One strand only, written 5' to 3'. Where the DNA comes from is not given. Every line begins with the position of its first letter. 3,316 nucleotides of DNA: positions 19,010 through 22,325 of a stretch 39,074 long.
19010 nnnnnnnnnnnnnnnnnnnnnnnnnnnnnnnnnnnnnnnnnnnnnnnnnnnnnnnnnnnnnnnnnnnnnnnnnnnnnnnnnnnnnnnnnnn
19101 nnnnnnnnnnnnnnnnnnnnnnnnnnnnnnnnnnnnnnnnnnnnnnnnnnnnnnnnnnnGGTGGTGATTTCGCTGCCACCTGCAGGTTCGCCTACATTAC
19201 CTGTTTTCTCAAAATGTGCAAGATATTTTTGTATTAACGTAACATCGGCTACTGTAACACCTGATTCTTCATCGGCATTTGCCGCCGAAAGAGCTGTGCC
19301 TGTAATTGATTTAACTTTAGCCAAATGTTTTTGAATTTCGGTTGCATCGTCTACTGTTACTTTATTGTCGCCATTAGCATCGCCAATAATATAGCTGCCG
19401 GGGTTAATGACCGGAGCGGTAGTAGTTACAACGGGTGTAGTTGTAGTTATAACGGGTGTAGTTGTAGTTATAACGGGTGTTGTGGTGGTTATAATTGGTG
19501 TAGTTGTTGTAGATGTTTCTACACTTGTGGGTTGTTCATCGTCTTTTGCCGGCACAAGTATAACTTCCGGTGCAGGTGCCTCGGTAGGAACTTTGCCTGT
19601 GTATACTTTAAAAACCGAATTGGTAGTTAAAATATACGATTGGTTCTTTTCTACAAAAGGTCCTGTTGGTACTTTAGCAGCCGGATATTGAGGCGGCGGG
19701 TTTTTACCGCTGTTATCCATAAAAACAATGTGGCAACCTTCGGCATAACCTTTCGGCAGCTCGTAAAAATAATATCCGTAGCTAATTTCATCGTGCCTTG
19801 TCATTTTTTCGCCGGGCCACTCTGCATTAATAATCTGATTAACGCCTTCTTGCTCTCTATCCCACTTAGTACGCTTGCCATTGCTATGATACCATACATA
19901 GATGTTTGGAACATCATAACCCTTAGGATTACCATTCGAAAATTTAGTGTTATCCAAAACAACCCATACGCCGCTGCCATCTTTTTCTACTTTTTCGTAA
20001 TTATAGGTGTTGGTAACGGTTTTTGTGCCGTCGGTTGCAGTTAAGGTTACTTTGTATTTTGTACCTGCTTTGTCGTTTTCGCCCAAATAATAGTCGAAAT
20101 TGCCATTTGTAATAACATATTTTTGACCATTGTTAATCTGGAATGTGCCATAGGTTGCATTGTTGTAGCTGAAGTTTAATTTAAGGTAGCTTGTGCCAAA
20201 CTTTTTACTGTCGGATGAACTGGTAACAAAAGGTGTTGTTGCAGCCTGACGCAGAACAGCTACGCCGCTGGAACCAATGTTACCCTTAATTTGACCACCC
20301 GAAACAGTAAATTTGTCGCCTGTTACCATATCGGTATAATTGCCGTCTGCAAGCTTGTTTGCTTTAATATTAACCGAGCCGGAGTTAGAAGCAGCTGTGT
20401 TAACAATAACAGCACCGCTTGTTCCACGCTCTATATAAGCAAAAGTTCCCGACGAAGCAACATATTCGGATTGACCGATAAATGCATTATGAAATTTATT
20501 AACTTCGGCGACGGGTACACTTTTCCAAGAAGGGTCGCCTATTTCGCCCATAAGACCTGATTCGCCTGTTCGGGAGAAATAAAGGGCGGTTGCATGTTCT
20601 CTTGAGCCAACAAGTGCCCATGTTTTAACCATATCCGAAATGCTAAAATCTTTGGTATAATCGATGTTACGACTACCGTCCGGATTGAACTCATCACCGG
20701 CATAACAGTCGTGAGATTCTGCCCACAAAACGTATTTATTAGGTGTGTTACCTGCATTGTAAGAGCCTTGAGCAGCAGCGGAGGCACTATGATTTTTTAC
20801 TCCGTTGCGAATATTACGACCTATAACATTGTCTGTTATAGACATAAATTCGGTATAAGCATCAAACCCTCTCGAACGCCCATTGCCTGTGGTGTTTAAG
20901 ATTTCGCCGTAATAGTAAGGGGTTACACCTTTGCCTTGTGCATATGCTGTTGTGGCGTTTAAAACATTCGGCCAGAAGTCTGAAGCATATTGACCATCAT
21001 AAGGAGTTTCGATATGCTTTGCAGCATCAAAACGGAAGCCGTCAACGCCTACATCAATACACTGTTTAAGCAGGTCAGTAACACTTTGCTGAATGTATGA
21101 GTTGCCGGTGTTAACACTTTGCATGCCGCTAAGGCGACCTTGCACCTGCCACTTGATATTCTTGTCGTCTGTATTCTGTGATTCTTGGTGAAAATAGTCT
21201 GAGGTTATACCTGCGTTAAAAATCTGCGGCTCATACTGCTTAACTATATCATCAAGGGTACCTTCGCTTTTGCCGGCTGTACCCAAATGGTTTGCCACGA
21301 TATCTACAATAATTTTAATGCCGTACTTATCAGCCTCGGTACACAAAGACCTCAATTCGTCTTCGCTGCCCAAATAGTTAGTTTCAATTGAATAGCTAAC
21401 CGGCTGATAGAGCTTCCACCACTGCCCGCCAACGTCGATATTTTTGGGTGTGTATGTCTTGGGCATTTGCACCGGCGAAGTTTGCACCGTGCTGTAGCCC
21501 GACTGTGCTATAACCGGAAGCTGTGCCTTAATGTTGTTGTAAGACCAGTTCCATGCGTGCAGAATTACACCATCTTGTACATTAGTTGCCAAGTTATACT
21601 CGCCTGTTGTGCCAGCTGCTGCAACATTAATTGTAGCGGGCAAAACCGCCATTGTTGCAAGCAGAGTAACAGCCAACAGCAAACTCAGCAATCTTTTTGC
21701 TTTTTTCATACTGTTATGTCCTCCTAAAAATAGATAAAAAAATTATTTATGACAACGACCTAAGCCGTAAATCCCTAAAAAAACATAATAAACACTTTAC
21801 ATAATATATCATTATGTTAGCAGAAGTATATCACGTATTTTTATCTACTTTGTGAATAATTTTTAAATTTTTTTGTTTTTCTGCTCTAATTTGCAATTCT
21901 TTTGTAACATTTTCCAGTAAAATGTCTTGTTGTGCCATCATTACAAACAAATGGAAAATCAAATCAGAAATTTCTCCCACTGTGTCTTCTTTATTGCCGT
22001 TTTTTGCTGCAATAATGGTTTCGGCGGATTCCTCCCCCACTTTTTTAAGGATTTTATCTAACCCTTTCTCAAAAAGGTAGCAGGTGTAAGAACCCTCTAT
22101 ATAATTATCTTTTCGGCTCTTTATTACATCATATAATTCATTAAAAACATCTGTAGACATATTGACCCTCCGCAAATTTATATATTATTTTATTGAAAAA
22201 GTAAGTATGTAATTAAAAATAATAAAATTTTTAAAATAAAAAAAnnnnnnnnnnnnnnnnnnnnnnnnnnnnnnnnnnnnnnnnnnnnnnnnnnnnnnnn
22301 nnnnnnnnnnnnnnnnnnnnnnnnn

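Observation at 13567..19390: Single cohesin and single dockerin encoded in adjacent genes: a predicted cognate pair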

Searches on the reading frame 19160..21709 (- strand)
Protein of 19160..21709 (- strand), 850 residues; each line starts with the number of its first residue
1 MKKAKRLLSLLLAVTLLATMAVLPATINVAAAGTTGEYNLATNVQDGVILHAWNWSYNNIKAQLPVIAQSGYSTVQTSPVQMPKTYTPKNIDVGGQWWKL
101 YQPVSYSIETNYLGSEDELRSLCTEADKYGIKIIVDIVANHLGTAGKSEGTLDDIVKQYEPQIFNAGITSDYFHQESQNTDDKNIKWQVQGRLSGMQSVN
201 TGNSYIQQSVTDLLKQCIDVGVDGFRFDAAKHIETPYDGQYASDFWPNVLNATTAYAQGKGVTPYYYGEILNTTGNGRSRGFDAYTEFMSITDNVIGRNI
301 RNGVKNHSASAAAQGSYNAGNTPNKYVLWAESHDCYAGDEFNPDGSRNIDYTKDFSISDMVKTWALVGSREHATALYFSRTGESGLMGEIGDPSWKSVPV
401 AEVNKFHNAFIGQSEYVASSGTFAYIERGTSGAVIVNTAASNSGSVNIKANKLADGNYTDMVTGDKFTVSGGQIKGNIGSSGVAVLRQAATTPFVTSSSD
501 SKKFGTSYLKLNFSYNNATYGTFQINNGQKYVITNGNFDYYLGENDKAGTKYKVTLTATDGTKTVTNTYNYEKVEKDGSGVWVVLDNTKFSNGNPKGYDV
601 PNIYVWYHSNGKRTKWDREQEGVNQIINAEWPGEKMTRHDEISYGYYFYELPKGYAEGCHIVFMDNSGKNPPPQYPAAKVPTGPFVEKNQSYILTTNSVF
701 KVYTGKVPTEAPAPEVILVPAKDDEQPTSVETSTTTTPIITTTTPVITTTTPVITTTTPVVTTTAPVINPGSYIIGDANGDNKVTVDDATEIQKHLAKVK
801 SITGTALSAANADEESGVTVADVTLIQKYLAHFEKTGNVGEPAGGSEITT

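Call 62: find_related_loci(query=A2, collection=genome_contigs, flank=10000)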
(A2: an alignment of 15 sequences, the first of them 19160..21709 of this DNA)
Query A2 (850 aa) in genome_contigs; peptide patterns used: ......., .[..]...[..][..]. (x = any residue, [..] = any of these).
598 stretches matched a pattern (row limit reached: there are more); 548 encode a relative of the query (tblastn E <= 1e-3); the best 80 are kept; 80 distinct loci.
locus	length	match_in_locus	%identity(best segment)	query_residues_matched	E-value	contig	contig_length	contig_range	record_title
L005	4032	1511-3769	44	1-848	0e+0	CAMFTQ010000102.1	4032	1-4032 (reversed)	MAG: uncultured Anaeromassilibacillus sp. isolate SRR15725435_bin.13_metaWRAP_v1.3_MAG genome assembly, contig: ERZ10622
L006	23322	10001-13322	43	1-845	0e+0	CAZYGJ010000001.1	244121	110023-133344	MAG TPA_asm: uncultured Ruminococcus sp. isolate SRP313737_co1_197 genome assembly, contig: NODE_25_length_244121_cov_76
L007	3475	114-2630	41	1-841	0e+0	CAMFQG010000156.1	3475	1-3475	MAG: uncultured Clostridia bacterium isolate SRR15725432_bin.25_metaWRAP_v1.3_MAG genome assembly, contig: ERZ10622456.8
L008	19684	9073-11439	41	1-841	3e-173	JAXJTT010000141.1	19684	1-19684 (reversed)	MAG: Ruminococcus sp. isolate DOME_MAG_4550 4550_C0311_k141_632531, whole genome shotgun sequence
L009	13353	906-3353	40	1-841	5e-172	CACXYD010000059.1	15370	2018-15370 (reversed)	MAG: uncultured Ruminococcus sp. isolate RUG11705 genome assembly, contig: RUG11705_asm_59, whole genome shotgun sequenc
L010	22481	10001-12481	40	1-841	2e-168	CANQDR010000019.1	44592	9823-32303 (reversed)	MAG: uncultured Clostridia bacterium isolate Lapin-003-2__bin25 genome assembly, contig: Lapin-003-2__NODE_802_length_44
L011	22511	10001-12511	40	1-850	3e-168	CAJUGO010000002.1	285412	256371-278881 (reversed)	MAG TPA_asm: uncultured Ruminococcus sp. isolate MGBC139800 genome assembly, contig: MGBC139800.2, whole genome shotgun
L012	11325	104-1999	47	1-648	3e-168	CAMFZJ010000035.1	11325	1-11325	MAG: uncultured Clostridia bacterium isolate SRR15725436_bin.17_metaWRAP_v1.3_MAG genome assembly, contig: ERZ10622455.9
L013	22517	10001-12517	43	1-835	1e-167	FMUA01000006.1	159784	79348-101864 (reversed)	Ruminococcaceae bacterium P7 genome assembly, contig: IE30DRAFT_scaffold00005.5, whole genome shotgun sequence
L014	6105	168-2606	47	1-841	5e-169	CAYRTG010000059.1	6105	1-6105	MAG TPA_asm: uncultured Ruminococcus sp. isolate SRP222994_co1_127 genome assembly, contig: NODE_25798_length_6105_cov_1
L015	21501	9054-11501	40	1-842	1e-166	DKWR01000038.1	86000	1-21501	MAG TPA_asm: Ruminococcaceae bacterium UBA7147 UBA7147_contig_50, whole genome shotgun sequence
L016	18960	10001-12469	40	1-841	4e-166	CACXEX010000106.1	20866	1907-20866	MAG: uncultured Ruminococcus sp. isolate RUG11191 genome assembly, contig: RUG11191_asm_106, whole genome shotgun sequen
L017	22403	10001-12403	40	1-841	5e-165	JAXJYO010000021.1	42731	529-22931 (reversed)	MAG: Ruminococcus sp. isolate DOME_MAG_7828 7828_C0519_k141_35194, whole genome shotgun sequence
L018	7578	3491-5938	42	1-835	4e-165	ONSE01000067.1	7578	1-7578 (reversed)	uncultured Clostridiales bacterium isolate RUG581 genome assembly, contig: k87_7817570, whole genome shotgun sequence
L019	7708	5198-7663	41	1-841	2e-165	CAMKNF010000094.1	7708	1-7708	MAG: uncultured Ruminococcus sp. isolate SRR14812341_bin.24_metaWRAP_v1.3_MAG genome assembly, contig: ERZ12298781.2012,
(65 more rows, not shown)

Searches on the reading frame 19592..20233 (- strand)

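Call 83: search_protein_families(library=pfam, proteins=[window:19592-20233:-], max_evalue=1)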
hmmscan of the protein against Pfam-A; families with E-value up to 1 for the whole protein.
seq(214 aa): 2 families
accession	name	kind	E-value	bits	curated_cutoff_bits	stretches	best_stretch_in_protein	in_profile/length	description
PF16738.10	CBM26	-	1.9e-07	31.6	28.1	1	102-184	5-66/70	Starch-binding module 26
PF20495.3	DUF6727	-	0.052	13.8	22.3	1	11-68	43-95/152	Family of unknown function (DUF6727)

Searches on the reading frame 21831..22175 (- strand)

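Call 10: search_protein_families(library=pfam, proteins=[window:21831-22175:-], max_evalue=0.01)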
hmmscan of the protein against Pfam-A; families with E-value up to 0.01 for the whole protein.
window:21831-22175:- (114 aa): 2 families
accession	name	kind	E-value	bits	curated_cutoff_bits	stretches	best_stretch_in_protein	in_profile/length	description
PF01503.22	PRA-PH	-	2.7e-21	76.2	21.3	1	12-96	2-84/86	Phosphoribosyl-ATP pyrophosphohydrolase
PF22957.2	NUP210_Ig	-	0.0058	17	27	1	27-100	84-160/167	NUP210 Ig-like domain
